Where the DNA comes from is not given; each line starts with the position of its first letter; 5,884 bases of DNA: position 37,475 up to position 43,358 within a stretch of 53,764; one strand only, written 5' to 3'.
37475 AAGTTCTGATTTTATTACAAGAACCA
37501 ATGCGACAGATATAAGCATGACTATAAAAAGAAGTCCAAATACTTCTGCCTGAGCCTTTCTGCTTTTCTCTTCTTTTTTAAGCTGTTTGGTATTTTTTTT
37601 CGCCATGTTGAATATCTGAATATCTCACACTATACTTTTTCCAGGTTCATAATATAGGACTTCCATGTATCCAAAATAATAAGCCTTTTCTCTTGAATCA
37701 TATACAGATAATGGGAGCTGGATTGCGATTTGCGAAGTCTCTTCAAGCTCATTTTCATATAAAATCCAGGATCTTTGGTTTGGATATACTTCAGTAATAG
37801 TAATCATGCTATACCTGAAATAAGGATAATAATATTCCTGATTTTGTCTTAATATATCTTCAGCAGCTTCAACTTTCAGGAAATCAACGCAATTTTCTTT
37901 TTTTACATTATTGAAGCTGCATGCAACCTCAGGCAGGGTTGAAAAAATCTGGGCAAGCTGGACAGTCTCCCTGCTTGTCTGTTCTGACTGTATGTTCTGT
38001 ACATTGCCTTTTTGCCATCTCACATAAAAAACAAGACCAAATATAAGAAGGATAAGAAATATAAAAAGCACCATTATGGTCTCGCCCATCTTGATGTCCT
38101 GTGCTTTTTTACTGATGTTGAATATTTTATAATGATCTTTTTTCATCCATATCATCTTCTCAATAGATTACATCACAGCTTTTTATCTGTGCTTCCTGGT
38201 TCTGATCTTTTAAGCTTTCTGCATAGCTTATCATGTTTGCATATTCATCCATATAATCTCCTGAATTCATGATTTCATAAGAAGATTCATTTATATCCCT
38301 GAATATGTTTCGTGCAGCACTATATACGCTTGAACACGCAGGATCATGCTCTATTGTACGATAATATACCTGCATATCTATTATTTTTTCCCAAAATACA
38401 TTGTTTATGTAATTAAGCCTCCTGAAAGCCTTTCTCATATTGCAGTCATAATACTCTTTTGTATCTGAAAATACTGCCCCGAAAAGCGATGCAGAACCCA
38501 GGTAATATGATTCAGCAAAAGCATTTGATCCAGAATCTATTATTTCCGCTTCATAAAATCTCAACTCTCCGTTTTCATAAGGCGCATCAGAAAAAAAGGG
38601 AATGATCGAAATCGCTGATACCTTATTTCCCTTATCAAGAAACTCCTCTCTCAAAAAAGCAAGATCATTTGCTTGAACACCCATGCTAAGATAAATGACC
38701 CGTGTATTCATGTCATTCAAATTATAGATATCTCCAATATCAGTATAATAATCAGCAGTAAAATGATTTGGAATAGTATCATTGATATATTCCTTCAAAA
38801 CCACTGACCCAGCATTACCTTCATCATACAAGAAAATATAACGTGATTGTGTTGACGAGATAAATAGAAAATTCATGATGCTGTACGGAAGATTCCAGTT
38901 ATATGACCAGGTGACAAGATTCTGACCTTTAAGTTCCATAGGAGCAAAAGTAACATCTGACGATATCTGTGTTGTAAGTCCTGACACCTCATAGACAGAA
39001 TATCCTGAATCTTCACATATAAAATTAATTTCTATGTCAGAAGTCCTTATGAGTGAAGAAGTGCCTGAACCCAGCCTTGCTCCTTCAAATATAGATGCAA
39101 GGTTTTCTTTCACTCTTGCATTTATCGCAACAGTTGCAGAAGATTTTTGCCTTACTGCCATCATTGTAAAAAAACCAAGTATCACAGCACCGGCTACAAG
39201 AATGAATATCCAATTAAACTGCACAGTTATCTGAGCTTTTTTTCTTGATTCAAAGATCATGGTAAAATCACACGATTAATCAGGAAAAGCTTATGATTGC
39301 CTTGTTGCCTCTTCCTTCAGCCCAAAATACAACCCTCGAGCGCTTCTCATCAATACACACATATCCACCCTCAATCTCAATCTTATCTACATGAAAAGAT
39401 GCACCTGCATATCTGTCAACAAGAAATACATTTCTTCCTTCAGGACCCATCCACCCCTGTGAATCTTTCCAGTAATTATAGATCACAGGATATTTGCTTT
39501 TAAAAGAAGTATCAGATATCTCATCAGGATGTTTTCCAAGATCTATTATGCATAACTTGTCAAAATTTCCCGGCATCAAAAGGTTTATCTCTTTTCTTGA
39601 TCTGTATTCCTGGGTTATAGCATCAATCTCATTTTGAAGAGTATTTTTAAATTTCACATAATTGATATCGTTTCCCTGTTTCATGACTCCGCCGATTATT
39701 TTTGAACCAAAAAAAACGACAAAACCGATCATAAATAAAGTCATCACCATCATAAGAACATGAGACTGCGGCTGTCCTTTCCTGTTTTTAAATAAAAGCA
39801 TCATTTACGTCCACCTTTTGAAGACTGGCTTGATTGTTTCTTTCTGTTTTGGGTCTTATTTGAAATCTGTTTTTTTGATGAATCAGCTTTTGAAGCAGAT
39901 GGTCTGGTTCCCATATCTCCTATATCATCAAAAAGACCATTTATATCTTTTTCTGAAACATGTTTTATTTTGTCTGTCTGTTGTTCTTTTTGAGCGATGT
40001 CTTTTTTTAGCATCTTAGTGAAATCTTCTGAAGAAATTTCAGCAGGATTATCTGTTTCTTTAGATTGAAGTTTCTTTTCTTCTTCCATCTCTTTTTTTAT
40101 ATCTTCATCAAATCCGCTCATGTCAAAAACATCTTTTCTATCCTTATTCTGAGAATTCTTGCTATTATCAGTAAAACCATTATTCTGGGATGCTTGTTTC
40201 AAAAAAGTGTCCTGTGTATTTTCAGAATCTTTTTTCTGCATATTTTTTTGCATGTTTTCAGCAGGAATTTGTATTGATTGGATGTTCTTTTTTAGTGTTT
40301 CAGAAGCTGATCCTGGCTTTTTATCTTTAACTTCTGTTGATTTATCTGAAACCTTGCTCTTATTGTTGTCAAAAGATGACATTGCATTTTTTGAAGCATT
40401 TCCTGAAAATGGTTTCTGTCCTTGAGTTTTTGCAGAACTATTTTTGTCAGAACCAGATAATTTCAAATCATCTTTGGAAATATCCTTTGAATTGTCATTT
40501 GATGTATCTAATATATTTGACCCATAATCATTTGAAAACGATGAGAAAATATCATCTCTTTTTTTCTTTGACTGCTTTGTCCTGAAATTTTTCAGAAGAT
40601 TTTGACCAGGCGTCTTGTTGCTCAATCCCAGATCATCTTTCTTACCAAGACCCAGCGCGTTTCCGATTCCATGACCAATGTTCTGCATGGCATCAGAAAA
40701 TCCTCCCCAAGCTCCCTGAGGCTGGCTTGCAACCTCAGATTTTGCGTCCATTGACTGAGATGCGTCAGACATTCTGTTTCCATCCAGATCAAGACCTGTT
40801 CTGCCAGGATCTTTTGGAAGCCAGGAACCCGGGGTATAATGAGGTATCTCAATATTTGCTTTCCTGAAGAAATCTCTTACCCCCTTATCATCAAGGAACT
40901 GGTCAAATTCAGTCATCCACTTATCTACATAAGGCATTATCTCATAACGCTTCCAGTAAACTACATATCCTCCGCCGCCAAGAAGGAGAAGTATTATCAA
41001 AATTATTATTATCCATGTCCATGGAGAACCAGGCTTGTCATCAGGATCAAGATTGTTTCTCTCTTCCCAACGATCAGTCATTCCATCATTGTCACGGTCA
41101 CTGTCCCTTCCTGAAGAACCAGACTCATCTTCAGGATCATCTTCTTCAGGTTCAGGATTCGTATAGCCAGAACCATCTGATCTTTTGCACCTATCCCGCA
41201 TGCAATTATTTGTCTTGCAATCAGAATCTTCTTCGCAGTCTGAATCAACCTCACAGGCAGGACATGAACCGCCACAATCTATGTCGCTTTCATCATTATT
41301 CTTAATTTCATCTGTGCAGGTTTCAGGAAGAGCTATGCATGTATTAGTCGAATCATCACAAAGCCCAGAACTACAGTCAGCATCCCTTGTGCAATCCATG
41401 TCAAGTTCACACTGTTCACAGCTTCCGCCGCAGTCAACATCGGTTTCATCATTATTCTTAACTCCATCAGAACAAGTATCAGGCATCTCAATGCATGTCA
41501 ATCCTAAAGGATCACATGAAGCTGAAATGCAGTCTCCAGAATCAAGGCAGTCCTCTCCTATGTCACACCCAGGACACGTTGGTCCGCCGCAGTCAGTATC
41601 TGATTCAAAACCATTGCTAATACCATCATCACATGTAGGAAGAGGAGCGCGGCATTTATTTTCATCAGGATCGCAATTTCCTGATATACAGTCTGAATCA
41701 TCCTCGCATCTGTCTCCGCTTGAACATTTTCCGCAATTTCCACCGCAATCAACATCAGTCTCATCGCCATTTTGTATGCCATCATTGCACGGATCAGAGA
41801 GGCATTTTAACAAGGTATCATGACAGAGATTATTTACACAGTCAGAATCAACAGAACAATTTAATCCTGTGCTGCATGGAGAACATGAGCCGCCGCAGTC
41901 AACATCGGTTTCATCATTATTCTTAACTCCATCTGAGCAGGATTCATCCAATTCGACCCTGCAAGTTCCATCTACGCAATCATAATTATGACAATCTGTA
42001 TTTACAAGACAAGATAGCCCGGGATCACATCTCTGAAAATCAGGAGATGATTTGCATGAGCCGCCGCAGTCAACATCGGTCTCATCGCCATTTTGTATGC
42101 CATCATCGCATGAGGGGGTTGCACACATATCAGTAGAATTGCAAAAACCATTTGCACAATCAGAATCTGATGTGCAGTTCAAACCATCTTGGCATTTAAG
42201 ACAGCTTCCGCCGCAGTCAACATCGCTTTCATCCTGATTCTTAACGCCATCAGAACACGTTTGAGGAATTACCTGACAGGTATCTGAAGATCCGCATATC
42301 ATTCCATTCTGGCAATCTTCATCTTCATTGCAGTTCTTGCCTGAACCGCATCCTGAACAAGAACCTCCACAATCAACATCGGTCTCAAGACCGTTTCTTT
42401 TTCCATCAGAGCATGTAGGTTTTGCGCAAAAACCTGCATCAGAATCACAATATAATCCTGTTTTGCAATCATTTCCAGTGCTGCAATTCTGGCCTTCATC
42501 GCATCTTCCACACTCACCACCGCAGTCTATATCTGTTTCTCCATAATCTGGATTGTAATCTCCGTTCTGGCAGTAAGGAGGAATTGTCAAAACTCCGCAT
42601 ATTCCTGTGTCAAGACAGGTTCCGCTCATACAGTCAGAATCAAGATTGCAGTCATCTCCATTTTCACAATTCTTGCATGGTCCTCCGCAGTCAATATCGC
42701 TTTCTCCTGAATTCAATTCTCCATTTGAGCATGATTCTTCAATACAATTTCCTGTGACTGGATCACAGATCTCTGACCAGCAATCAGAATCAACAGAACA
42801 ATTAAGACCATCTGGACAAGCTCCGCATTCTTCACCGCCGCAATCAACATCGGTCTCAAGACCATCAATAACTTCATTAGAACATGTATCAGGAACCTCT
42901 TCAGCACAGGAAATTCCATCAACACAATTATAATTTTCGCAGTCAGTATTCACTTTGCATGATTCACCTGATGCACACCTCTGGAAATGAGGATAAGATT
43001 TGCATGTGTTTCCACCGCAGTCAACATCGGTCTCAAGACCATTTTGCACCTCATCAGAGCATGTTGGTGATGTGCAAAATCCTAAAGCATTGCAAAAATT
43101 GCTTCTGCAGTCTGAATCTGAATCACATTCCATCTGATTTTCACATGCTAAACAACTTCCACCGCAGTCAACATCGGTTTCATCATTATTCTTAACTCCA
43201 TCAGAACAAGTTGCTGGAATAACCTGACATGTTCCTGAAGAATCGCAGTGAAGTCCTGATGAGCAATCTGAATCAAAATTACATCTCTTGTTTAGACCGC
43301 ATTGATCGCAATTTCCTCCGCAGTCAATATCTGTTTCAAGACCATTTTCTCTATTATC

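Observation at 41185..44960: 24 tandem Cys-rich DCGG modules organised as a 6-module super-repeat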

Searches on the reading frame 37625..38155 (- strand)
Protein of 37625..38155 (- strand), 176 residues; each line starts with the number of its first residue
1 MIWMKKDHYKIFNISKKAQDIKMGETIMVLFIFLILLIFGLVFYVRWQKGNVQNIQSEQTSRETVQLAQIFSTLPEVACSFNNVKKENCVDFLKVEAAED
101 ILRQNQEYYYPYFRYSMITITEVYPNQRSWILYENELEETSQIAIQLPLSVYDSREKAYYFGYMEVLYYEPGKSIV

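Call 14: search_protein_families(library=pfam, proteins=[window:37625-38155:-], max_evalue=0.01)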
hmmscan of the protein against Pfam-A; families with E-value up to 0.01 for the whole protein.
window:37625-38155:- (176 aa): 1 family
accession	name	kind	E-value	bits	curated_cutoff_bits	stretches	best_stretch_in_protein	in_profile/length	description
PF07436.16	Curto_V3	-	0.0035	18.2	25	1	26-91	7-68/87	Curtovirus V3 protein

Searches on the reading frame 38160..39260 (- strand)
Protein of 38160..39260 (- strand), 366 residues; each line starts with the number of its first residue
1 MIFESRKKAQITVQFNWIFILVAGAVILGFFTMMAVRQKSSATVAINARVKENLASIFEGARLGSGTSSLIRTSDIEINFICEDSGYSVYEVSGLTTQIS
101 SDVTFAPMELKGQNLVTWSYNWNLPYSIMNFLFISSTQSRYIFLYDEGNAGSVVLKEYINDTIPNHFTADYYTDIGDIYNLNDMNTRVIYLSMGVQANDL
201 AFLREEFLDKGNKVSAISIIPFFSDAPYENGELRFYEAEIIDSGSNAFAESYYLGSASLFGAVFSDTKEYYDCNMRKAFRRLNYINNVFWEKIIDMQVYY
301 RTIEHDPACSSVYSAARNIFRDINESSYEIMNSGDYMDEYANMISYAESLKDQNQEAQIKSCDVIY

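Call 14: search_protein_families(library=pfam, proteins=[window:38160-39260:-], max_evalue=0.01)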
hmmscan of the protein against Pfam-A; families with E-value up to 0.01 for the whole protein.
window:38160-39260:- (366 aa): 0 families

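Call 71: find_homologous_proteins(query=window:38160-39260:-, max_evalue=0.001)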
Query window:38160-39260:- (366 aa): 17 proteins with E <= 0.001 among 2043 candidates.
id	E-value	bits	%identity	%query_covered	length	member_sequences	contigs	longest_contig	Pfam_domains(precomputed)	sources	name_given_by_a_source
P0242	1.3e-237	805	99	100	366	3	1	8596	-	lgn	-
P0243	1.8e-84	302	44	98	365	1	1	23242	-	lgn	-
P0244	3.1e-81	291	42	99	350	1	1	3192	-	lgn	-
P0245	2.9e-45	173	31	98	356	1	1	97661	-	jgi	jgi:hypothetical protein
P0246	8.6e-41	158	32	98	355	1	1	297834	-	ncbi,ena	-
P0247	1.5e-40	157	31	100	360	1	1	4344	-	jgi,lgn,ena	-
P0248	5.1e-37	146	30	99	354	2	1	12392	-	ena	-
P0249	3.1e-36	143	30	99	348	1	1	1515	-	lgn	-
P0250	2.3e-35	140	30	98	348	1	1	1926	-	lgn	-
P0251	5.7e-35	139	30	92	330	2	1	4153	-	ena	-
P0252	4.0e-34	136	27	98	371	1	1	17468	-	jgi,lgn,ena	-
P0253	4.4e-34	136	28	98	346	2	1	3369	-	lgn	-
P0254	5.8e-34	136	39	41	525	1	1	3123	-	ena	-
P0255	1.6e-33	134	26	100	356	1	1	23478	-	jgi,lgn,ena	-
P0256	2.5e-32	130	26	98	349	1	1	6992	-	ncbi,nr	ncbi:hypothetical protein HY492_04125 [Candidatus Woesearchaeota archaeon]|nr:hypothetical protein [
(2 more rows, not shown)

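Call 72: find_encoding_contigs(protein=P0242, flank=10000, max_places=2)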
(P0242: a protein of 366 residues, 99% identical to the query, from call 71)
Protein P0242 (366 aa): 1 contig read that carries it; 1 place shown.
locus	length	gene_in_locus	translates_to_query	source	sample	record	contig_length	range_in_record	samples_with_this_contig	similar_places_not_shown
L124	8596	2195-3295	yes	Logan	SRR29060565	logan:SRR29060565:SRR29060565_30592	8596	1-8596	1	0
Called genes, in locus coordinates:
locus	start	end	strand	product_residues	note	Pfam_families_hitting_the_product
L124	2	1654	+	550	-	?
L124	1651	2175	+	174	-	-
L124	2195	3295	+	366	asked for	-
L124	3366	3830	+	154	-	-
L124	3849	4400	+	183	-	-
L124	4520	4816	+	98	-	-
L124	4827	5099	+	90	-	-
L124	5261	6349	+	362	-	-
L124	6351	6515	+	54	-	-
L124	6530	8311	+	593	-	-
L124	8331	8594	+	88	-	?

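Call 73: find_encoding_contigs(protein=P0243, flank=10000, max_places=2)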
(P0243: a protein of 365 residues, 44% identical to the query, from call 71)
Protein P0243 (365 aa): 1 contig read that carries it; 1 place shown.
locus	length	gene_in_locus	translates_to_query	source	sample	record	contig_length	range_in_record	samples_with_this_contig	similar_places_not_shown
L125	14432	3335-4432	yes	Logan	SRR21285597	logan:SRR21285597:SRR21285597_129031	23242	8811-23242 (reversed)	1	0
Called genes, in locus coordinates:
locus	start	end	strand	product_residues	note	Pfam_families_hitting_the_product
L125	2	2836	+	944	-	?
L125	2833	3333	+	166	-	-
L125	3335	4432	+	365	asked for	-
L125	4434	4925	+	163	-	-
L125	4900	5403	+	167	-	-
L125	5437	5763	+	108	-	-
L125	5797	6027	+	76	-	-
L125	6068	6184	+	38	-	-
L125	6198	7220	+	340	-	-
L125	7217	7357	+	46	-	-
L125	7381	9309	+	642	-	-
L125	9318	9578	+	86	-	-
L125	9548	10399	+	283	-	-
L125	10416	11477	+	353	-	-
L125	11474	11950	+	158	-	-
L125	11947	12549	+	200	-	-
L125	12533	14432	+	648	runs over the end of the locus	PF13529:Peptidase_C39_2 (weak), PF01551:Peptidase_M23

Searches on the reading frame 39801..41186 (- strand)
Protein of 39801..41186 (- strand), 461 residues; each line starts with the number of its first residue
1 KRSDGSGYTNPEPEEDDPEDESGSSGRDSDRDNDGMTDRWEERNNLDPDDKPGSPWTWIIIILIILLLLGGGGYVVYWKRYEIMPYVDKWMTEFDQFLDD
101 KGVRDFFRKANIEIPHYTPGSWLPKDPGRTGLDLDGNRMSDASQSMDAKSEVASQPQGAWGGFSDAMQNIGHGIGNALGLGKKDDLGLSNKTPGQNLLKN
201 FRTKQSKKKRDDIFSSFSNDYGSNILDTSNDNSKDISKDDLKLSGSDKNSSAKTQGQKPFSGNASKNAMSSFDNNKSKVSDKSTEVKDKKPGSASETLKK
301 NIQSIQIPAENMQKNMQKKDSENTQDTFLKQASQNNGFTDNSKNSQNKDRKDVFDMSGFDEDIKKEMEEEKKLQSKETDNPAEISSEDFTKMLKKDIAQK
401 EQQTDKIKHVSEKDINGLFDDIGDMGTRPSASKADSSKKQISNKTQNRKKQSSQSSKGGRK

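Call 15: search_protein_families(library=pfam, proteins=[window:39801-41186:-], max_evalue=10)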
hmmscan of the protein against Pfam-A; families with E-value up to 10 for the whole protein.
window:39801-41186:- (461 aa): 0 families

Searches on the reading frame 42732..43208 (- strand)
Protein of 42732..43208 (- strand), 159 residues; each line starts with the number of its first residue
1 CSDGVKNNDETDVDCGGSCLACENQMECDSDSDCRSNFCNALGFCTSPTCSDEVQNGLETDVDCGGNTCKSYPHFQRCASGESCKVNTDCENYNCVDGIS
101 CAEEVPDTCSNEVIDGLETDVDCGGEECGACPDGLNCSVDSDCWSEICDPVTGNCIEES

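Call 64: predict_structure(alignment_id=A3)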
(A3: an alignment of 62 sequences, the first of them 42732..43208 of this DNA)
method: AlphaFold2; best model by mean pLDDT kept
length: 159 residues; sequences in the alignment: 62
mean_pLDDT: 90.2   pTM: 0.61
mean pLDDT of the five models: 90.2, 90.3, 89.8, 89.5, 87.6
residues with pLDDT >= 90: 100; 70-90: 54; 50-70: 3; < 50: 2
segments of 3 or more residues with pLDDT < 50: none
pLDDT, mean of each block of 10 residues (from residue 1): 97 98 97 90 86 86 85 73 91 89 86 93 90 96 93 93
secondary structure, 60 per line:
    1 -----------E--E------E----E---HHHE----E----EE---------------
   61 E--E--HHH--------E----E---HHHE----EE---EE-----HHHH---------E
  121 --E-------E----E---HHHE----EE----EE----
elements in order: H107-110

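Call 66: fold_search(model_id=the predicted structure, library=pdb)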
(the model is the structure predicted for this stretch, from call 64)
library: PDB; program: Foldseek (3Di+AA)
matches with E <= 10: 10; with E <= 0.001: 0
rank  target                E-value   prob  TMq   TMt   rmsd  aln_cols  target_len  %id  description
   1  5fzv_MODEL_1_A        2.7e+00  0.41  0.16  0.75   0.8        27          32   30  High resolution solution NMR structure of the spider venom peptide U3- scytotoxin-Sth1a (released 2016-06-08)
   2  6ena_MODEL_1_A        3.6e+00  0.35  0.17  0.81   0.8        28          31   18  Nemertide alpha-1 (released 2018-03-14)
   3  1hvw_MODEL_1_A        4.1e+00  0.14  0.13  0.71   1.1        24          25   33  HAIRPINLESS MUTANT OF OMEGA-ATRACOTOXIN-HV1A (released 2001-01-17)
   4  9nvh_MODEL_1_A        4.1e+00  0.09  0.15  0.54   2.0        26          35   31  NMR structure of conotoxin k-SrXIA (released 2025-05-14)
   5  5fzw_MODEL_1_A        5.7e+00  0.11  0.15  0.61   3.0        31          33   26  High resolution solution NMR structure of the spider venom peptide U3- scytotoxin-Sth1h (released 2016-06-08)
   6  6cei_MODEL_1_A        5.7e+00  0.05  0.14  0.50   2.8        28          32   28  Solution NMR Structure of Conotoxin GXIA from Conus geographus (released 2018-03-07)
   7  1lpa_A                6.1e+00  0.09  0.14  0.25   2.9        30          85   23  INTERFACIAL ACTIVATION OF THE LIPASE-PROCOLIPASE COMPLEX BY MIXED MICELLES REVEALED BY X-RAY CRYSTALLOGRAPHY (released 1994-11-01)
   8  1eth_B                6.6e+00  0.08  0.15  0.25   3.1        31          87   22  TRIACYLGLYCEROL LIPASE/COLIPASE COMPLEX (released 1996-12-07)
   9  6ceg_MODEL_1_A        9.9e+00  0.11  0.16  0.72   1.8        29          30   31  Solution NMR structure of the omega conotoxin MoVIB from Conus moncuri (released 2018-03-07)
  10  2n8h_MODEL_1_A        9.9e+00  0.03  0.12  0.44   6.2        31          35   32  Structural basis for the inhibition of voltage-gated sodium channels with conotoxin-muOxi-GVIIJ (released 2016-02-03)

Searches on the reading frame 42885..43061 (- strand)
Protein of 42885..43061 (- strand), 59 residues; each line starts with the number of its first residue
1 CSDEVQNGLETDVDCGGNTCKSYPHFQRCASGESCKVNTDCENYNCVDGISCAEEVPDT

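Call 15: search_protein_families(library=pfam, proteins=[window:42885-43061:-], max_evalue=10)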
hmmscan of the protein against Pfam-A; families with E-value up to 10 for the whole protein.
seq(59 aa): 1 family
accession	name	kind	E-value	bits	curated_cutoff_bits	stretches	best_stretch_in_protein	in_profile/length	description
PF25543.1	zf-CCCH_tandem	-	0.069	13.7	24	1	28-54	4-30/51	Tandem CCCH zinc finger domains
